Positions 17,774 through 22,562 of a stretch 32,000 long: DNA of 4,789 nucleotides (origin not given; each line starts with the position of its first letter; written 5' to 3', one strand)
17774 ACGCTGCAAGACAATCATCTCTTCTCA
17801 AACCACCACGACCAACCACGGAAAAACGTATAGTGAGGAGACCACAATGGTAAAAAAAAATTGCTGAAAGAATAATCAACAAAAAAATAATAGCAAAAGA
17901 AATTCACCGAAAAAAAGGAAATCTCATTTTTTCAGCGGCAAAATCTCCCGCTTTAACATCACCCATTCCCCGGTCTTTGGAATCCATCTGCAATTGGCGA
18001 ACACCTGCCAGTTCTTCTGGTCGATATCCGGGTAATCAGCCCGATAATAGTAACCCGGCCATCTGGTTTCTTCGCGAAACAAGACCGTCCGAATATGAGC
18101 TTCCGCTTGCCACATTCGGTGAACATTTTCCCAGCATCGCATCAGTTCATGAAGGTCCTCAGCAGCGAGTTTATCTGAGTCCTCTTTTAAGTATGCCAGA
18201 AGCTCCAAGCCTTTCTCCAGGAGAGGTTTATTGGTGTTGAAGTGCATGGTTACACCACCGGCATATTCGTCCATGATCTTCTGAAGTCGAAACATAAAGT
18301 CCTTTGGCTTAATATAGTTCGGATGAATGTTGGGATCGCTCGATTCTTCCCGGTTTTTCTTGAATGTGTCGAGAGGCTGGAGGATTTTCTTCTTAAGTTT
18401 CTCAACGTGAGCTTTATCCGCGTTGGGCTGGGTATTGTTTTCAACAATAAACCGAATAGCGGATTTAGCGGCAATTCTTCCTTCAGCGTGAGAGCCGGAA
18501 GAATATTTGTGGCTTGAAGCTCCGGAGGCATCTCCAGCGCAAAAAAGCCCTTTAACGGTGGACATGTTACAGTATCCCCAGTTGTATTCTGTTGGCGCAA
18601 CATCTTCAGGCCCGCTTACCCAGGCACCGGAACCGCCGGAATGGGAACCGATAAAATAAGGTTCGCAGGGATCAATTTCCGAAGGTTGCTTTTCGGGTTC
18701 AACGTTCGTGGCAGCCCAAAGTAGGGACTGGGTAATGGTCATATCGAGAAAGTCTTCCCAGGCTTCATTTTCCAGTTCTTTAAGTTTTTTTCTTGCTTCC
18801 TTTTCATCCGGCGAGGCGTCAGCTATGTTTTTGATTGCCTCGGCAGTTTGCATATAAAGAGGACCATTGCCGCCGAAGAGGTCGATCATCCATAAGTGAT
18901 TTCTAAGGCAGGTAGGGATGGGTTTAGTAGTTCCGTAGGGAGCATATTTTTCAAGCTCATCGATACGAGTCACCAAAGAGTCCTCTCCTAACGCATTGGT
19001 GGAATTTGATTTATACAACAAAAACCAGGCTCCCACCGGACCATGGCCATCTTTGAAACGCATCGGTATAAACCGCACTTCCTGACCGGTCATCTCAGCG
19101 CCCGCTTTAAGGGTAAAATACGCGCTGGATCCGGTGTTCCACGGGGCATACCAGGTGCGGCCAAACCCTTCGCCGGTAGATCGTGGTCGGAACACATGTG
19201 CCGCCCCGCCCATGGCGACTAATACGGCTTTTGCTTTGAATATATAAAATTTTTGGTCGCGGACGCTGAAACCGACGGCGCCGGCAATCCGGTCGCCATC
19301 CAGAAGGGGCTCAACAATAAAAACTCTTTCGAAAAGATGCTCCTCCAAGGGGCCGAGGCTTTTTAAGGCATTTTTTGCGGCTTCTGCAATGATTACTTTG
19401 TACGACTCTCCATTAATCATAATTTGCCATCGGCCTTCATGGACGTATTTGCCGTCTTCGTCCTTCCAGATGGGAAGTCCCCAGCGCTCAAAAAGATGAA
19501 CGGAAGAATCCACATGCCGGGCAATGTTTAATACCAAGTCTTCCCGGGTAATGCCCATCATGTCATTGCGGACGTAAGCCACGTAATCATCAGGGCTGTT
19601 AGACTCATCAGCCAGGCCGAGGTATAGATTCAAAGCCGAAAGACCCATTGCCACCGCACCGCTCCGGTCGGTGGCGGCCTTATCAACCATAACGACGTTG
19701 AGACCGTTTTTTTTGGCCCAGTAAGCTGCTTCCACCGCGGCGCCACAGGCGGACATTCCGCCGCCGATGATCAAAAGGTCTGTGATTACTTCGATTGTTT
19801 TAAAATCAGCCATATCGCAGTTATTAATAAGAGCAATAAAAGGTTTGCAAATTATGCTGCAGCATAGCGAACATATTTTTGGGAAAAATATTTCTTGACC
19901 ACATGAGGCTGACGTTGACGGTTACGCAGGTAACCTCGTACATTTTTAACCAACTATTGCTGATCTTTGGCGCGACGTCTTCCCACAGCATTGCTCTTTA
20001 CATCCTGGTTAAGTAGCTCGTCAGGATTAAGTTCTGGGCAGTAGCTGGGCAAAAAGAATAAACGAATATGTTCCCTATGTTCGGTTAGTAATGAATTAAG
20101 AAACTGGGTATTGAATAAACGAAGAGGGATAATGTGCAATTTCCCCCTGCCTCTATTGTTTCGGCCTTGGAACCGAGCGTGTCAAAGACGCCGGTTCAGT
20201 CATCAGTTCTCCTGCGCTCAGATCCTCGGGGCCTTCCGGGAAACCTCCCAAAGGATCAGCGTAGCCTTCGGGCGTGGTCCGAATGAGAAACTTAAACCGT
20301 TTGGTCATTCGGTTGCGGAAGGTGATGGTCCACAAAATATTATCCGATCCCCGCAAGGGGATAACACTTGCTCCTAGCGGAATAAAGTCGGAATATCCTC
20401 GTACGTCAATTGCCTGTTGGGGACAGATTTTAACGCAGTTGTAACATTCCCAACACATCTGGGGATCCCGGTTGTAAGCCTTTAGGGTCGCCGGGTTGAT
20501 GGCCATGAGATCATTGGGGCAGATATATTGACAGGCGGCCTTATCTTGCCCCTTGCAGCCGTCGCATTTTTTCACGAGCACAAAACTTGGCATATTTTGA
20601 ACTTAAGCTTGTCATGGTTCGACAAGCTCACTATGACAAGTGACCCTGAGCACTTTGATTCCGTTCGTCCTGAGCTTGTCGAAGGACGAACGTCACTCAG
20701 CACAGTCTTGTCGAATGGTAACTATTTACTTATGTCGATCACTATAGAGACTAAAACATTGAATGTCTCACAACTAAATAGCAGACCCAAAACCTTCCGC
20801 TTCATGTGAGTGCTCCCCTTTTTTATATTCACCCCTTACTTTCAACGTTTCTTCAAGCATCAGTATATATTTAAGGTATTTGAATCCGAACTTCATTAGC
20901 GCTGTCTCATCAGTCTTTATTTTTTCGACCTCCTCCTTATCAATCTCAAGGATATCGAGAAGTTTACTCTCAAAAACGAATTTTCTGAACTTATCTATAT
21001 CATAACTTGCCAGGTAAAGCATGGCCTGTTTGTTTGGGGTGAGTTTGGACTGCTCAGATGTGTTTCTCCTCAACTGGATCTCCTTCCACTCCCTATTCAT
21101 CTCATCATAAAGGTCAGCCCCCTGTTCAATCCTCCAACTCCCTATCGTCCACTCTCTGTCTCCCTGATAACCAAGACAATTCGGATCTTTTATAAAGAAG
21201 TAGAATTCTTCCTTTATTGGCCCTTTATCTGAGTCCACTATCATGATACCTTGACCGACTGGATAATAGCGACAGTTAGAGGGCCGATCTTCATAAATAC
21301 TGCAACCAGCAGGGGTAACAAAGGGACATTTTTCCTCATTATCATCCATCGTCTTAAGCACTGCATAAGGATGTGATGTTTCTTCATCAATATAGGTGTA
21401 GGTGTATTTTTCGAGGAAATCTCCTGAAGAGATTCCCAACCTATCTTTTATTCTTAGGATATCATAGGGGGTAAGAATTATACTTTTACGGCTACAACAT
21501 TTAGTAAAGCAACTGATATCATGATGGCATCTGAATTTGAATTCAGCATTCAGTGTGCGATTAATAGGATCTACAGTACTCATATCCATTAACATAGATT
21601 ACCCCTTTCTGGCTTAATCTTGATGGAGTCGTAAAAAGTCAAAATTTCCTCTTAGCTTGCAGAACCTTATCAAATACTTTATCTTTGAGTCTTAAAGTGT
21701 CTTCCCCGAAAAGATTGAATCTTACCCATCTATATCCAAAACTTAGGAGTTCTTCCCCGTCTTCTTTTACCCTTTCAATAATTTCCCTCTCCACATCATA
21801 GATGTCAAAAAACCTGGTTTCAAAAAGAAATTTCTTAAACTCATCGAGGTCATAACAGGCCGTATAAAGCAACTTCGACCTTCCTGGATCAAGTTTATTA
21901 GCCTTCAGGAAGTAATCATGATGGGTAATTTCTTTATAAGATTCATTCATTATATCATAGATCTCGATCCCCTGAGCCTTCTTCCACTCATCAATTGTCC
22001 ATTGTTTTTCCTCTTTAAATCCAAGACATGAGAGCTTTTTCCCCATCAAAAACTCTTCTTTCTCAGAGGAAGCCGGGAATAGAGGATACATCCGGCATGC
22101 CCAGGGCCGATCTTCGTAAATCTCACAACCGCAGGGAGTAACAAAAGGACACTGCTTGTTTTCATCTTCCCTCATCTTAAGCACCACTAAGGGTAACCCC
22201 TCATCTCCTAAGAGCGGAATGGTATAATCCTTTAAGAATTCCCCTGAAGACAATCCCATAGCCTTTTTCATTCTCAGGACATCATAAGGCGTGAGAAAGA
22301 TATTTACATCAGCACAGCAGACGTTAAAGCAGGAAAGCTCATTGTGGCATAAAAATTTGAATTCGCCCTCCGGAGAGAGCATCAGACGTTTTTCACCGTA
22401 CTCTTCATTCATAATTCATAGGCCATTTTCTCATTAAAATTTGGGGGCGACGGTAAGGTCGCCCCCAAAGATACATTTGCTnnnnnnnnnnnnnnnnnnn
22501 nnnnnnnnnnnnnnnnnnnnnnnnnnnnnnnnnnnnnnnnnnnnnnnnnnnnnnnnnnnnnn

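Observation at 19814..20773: Native aprB1 and aprA1 have lost their Shine-Dalgarno leaders to mobile-DNA scars (possible xenologous displacement in progress)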

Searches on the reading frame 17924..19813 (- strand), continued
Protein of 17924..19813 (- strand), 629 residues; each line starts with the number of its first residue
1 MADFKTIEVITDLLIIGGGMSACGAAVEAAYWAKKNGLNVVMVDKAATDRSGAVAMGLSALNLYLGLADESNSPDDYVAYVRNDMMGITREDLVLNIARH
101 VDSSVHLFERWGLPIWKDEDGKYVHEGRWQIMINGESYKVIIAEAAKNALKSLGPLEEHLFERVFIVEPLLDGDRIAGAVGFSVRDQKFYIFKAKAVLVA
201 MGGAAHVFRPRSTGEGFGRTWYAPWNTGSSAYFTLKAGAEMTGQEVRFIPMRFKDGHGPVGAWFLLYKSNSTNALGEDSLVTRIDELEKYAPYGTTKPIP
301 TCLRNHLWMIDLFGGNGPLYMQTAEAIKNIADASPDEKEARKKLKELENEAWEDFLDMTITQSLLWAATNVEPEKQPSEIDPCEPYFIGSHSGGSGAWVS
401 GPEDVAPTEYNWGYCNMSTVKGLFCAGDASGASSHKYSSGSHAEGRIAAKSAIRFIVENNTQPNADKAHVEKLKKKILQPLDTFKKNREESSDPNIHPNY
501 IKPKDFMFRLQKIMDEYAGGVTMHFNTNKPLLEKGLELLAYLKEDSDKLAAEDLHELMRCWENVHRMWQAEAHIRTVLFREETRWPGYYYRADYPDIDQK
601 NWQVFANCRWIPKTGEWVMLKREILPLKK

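Call 69: search_solved_structures(query=window:17924-19813:-, max_evalue=1e-20, show_alignments=1)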
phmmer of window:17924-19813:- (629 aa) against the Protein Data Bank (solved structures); distinct sequences matched with E-value up to 1e-20: 4.
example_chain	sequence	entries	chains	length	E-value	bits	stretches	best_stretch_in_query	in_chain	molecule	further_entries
1jnr_A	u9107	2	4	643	2e-239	799.6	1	6-621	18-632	adenylylsulfate reductase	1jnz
2fja_A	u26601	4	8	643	2.7e-239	799.1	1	6-621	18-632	adenylylsulfate reductase, subunit A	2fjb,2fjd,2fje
3gyx_A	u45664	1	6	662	1.1e-194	651.7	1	7-622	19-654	Adenylylsulfate Reductase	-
8a8o_A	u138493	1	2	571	1.3e-95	324.4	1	8-623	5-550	Alpha-subunit of the PAPS reductase from Methanothermococcus thermolithotrophicus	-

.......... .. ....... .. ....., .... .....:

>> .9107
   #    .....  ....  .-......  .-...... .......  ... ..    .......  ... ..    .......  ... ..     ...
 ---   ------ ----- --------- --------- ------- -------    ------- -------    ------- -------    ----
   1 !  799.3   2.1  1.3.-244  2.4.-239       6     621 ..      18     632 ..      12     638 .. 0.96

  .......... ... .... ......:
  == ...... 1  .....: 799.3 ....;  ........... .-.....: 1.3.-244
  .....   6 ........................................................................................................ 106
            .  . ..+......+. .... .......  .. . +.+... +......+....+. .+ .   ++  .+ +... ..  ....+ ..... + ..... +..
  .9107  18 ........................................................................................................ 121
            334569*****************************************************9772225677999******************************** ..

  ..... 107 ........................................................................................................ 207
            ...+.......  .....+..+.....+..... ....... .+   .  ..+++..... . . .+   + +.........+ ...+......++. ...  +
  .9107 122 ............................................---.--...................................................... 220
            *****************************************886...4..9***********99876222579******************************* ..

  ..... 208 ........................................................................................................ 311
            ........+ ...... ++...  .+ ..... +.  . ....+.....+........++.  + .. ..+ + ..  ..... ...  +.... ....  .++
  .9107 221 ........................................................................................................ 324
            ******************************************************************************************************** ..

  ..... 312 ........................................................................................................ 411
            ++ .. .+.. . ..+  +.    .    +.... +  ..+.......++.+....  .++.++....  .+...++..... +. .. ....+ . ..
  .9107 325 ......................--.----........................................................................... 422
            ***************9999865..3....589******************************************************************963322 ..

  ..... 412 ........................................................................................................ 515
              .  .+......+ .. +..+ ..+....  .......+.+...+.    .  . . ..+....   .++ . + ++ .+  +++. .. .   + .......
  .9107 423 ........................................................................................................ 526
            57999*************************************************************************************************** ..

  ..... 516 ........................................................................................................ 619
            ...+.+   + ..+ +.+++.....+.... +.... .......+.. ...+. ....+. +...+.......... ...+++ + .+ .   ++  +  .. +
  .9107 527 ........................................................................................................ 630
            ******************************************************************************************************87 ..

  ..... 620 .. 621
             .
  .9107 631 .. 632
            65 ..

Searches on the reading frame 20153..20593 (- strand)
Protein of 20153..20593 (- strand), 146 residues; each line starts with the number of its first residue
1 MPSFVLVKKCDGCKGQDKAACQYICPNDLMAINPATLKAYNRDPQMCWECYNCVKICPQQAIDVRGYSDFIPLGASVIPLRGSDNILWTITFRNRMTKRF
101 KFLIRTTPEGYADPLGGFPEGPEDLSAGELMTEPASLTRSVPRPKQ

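Call 5: search_protein_families(library=pfam, proteins=[window:20153-20593:-])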
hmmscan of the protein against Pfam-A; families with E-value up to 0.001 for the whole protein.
window:20153-20593:- (146 aa): 5 families
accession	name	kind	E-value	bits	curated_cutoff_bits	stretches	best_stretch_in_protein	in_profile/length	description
PF12139.13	APS-reductase_C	-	1.7e-28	99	25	1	64-138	1-76/82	Adenosine-5'-phosphosulfate reductase beta subunit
PF12838.12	Fer4_7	-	2.4e-07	31.6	27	1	9-61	1-52/52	4Fe-4S dicluster domain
PF13237.11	Fer4_10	-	8.7e-06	26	25.5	1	41-62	3-26/53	4Fe-4S dicluster domain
PF13187.11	Fer4_9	-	1.2e-05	25.6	27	1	9-62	1-52/52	4Fe-4S dicluster domain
PF00037.32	Fer4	-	2.3e-05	24.4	21.1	1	42-62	3-23/24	4Fe-4S binding domain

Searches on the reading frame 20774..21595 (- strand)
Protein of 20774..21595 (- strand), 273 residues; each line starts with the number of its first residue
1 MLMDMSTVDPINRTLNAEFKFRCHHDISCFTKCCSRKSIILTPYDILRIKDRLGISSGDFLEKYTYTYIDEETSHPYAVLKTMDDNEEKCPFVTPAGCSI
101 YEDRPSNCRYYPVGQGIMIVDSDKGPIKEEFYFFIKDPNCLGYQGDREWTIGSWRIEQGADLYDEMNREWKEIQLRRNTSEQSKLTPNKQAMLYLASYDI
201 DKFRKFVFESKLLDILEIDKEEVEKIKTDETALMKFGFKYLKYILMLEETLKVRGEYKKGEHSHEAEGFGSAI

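Call 5: search_protein_families(library=pfam, proteins=[window:20774-21595:-])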
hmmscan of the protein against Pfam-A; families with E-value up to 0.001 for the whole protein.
window:20774-21595:- (273 aa): 1 family
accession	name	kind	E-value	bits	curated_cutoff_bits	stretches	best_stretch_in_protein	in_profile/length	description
PF03692.20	CxxCxxCC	-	2.4e-10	41.4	23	1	28-113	4-71/85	Putative zinc- or iron-chelating domain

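Call 60: search_protein_families(library=ncbifam, proteins=[window:20774-21595:-], max_evalue=0.01)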
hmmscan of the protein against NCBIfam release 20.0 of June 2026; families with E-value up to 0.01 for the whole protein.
window:20774-21595:- (273 aa): 0 families

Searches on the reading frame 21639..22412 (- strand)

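Call 5: search_protein_families(library=pfam, proteins=[window:21639-22412:-])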
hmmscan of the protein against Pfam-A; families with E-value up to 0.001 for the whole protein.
window:21639-22412:- (257 aa): 1 family
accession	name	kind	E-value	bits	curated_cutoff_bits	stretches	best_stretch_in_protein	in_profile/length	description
PF03692.20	CxxCxxCC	-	3.1e-10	41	23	1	24-118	4-73/85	Putative zinc- or iron-chelating domain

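Call 60: search_protein_families(library=ncbifam, proteins=[window:21639-22412:-], max_evalue=0.01)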
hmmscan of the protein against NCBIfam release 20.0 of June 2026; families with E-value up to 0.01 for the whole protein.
window:21639-22412:- (257 aa): 0 families
